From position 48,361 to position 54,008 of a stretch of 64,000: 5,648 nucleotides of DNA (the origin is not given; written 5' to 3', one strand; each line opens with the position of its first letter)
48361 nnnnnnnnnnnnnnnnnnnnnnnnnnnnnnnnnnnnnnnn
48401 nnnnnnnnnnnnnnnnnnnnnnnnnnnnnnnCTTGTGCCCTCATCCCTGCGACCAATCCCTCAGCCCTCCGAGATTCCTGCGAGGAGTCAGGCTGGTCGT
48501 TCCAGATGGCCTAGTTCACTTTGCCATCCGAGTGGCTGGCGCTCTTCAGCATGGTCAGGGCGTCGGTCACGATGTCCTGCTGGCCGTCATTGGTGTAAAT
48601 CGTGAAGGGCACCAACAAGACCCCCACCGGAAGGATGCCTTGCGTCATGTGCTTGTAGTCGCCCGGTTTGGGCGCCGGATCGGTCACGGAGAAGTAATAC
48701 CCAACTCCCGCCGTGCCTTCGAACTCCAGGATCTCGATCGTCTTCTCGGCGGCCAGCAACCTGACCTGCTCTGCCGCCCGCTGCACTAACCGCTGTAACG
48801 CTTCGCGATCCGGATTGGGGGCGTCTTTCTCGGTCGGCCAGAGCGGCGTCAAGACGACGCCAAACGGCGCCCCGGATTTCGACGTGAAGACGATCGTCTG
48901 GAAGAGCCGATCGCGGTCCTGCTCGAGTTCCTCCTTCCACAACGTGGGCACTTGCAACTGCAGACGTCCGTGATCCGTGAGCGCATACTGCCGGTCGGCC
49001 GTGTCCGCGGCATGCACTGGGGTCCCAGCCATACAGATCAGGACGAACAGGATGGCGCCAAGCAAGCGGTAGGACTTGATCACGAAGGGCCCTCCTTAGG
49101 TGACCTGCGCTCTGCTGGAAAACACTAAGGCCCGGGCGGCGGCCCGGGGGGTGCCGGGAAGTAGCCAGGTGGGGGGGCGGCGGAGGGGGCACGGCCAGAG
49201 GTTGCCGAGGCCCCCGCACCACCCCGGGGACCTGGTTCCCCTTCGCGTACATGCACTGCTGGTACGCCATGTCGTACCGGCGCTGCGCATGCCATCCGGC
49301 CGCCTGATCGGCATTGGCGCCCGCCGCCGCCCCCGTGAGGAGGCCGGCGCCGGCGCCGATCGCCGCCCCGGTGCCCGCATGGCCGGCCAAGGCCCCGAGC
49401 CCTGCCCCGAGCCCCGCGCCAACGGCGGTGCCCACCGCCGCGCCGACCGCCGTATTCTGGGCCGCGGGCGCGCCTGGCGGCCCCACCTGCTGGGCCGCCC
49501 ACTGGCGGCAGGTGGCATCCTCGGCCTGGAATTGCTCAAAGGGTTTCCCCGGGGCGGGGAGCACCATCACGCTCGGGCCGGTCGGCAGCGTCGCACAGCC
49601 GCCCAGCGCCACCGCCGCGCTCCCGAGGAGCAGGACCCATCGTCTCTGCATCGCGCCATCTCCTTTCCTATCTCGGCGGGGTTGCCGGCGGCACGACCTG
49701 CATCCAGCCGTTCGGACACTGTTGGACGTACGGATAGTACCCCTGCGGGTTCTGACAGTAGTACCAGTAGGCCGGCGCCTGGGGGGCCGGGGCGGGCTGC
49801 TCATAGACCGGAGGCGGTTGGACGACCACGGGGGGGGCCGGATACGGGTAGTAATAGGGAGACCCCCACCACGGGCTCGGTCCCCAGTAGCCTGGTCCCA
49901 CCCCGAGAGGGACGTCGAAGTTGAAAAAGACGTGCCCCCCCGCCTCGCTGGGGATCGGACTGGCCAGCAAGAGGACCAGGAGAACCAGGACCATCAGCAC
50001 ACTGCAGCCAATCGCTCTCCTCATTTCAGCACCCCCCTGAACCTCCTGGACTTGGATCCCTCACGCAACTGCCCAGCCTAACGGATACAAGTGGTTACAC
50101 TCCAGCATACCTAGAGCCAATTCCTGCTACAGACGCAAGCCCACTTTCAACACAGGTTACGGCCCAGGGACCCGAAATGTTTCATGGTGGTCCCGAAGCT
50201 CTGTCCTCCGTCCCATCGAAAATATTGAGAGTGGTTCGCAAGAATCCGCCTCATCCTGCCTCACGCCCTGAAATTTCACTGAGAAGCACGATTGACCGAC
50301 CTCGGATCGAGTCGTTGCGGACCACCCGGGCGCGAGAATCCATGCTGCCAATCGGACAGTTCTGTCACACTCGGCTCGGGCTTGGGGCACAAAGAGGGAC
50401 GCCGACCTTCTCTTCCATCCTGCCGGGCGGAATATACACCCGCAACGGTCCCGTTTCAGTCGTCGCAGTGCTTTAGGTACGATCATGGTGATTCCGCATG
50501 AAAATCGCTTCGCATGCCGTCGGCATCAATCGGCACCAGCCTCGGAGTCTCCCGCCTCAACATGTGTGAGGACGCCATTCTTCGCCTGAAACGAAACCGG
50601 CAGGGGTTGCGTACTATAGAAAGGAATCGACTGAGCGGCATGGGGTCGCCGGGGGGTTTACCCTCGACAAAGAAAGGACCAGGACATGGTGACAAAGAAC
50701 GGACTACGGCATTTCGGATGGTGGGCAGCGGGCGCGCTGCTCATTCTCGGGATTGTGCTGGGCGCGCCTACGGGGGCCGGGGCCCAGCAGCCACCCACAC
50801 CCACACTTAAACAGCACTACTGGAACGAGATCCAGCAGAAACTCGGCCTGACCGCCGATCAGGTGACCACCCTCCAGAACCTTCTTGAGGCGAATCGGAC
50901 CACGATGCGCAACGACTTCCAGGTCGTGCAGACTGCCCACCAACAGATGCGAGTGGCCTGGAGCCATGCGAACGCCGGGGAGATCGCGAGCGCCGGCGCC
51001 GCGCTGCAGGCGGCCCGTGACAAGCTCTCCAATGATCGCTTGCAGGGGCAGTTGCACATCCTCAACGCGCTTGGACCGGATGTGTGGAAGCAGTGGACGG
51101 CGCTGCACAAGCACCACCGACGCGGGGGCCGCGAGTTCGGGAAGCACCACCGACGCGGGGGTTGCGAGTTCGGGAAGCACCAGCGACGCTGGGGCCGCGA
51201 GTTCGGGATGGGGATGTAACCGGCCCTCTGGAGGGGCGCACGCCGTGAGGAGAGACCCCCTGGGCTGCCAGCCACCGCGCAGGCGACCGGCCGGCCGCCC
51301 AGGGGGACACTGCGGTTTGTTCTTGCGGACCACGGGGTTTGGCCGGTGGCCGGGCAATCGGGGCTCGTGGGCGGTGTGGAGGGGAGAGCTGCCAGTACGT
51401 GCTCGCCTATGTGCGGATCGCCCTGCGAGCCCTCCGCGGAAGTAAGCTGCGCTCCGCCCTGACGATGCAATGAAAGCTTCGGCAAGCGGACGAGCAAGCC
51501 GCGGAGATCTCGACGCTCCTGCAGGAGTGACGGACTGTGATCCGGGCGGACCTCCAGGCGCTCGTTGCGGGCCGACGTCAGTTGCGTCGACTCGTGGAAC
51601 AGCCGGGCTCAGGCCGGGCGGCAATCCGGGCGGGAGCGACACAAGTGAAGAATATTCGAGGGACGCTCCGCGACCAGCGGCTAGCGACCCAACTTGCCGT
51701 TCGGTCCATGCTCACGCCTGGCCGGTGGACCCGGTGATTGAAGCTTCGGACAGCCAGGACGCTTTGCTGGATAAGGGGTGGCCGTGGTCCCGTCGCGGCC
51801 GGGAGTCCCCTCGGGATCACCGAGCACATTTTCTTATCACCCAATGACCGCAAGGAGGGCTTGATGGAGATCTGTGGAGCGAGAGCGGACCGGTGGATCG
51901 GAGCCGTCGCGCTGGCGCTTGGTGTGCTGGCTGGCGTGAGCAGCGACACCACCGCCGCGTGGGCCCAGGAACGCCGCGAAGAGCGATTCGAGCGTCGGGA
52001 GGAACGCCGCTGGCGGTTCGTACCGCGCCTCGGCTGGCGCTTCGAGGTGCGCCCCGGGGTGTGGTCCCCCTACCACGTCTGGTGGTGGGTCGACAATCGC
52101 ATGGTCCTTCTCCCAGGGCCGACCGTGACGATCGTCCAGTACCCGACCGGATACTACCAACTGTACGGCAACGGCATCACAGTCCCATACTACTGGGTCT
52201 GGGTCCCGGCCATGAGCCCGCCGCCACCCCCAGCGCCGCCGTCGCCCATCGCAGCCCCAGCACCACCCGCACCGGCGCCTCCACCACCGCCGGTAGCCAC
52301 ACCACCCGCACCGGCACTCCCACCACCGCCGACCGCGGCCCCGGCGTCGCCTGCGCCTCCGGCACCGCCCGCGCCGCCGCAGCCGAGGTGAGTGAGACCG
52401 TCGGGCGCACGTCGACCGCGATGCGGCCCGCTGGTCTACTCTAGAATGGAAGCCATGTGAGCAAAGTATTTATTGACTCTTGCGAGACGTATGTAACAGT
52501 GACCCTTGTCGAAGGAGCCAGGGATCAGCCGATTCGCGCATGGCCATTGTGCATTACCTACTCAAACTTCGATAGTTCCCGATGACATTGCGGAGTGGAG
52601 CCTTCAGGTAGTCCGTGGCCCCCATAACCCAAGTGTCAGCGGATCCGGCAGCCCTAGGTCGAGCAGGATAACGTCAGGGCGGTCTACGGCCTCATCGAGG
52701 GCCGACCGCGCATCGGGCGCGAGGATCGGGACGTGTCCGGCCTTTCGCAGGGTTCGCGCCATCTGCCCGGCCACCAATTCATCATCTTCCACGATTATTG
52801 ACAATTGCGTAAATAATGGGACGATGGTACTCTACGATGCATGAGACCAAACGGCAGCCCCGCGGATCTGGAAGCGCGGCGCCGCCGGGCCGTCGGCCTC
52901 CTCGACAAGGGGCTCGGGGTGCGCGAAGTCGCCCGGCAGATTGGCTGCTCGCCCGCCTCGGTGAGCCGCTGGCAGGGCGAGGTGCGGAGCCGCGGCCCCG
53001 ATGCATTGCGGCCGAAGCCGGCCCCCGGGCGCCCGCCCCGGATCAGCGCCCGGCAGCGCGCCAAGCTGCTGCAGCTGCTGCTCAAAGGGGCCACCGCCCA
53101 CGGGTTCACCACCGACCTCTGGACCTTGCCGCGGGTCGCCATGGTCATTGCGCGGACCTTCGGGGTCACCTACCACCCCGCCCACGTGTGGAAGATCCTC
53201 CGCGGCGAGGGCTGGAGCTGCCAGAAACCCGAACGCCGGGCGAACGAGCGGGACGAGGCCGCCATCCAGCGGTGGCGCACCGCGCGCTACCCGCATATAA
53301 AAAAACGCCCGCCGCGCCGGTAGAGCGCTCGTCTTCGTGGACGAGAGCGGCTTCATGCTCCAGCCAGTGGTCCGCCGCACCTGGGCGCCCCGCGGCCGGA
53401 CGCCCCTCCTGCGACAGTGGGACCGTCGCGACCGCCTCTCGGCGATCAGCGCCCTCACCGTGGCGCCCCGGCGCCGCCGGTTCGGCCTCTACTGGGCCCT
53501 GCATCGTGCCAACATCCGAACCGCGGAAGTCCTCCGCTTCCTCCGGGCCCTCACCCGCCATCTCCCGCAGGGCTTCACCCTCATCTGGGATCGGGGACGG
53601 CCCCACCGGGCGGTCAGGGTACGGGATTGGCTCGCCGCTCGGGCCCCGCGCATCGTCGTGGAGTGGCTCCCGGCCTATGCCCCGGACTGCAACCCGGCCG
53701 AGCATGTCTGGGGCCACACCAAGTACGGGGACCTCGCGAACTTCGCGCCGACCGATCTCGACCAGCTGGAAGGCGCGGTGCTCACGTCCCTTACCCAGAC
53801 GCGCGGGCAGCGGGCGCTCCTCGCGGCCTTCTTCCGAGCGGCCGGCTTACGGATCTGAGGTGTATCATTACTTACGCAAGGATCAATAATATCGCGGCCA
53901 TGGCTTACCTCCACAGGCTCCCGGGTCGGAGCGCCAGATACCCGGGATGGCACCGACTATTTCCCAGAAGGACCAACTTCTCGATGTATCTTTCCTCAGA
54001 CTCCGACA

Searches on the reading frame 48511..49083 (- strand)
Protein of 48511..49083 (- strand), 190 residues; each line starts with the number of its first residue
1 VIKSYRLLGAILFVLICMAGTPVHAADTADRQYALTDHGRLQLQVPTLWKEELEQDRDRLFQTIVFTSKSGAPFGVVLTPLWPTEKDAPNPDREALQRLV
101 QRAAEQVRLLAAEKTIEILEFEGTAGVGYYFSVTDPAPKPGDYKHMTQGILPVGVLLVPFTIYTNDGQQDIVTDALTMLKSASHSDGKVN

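Call 29: search_protein_families(library=pfam, max_evalue=0.01, proteins=[window:48511-49083:-])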
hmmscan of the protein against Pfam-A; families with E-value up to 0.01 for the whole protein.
window:48511-49083:- (190 aa): 0 families

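Call 41: search_protein_families(library=ncbifam, max_evalue=1, proteins=[window:48511-49083:-])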
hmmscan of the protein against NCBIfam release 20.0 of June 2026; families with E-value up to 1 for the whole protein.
window:48511-49083:- (190 aa): 1 family
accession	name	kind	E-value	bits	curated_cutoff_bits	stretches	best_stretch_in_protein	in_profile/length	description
NF002330.0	PRK01286.1-5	equivalog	0.01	15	511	1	35-66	10-41/384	deoxyguanosinetriphosphate triphosphohydrolase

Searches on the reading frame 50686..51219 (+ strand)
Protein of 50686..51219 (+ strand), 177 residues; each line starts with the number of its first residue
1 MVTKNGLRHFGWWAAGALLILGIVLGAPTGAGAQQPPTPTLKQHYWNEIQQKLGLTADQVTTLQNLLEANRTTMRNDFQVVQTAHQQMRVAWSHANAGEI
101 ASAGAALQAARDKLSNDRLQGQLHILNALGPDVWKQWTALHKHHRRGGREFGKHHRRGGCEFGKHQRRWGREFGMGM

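Call 77: search_protein_families(library=pfam, max_evalue=0.01, proteins=[window:50686-51219:+])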
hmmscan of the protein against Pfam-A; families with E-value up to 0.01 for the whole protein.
window:50686-51219:+ (177 aa): 1 family
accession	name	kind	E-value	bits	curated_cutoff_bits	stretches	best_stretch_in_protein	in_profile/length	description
PF13801.11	Metal_resist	-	0.0025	18.4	29.2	1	17-134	6-123/125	Heavy-metal resistance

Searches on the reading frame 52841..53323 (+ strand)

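Call 29: search_protein_families(library=pfam, max_evalue=0.01, proteins=[window:52841-53323:+])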
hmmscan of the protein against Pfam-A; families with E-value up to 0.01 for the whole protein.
window:52841-53323:+ (160 aa): 9 families
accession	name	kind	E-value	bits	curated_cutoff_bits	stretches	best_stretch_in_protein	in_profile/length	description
PF13592.12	HTH_33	-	5.1e-21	74.5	25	1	91-146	2-57/60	Winged helix-turn helix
PF13565.12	HTH_32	-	2.4e-15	57.3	33.7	1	40-120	1-73/73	Homeodomain-like domain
PF13551.12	HTH_29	-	6.6e-12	45.8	28.1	1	14-74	1-64/64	Winged helix-turn helix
PF13518.12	HTH_28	-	5.8e-10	39.5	25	1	13-65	1-51/52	Helix-turn-helix domain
PF13384.12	HTH_23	-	3.5e-08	33.5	24.6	1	11-56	4-49/50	Homeodomain-like domain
PF13936.12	HTH_38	-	0.00013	22.1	27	1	20-43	16-39/44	Helix-turn-helix domain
PF01527.26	HTH_Tnp_1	-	0.00037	21.1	24.1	1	14-53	12-53/75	Transposase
PF02796.21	HTH_7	-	0.0005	20.6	23.8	0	16-41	13-38/45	Helix-turn-helix domain of resolvase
PF13560.12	HTH_31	-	0.0044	17.7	27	1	10-44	6-34/64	Helix-turn-helix domain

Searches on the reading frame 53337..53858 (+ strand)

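Call 29: search_protein_families(library=pfam, max_evalue=0.01, proteins=[window:53337-53858:+])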
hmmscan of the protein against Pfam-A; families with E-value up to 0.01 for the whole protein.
window:53337-53858:+ (173 aa): 1 family
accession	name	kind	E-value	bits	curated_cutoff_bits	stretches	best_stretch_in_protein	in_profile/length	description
PF13358.12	DDE_3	-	2e-24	86.6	28.6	1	1-134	5-135/146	DDE superfamily endonuclease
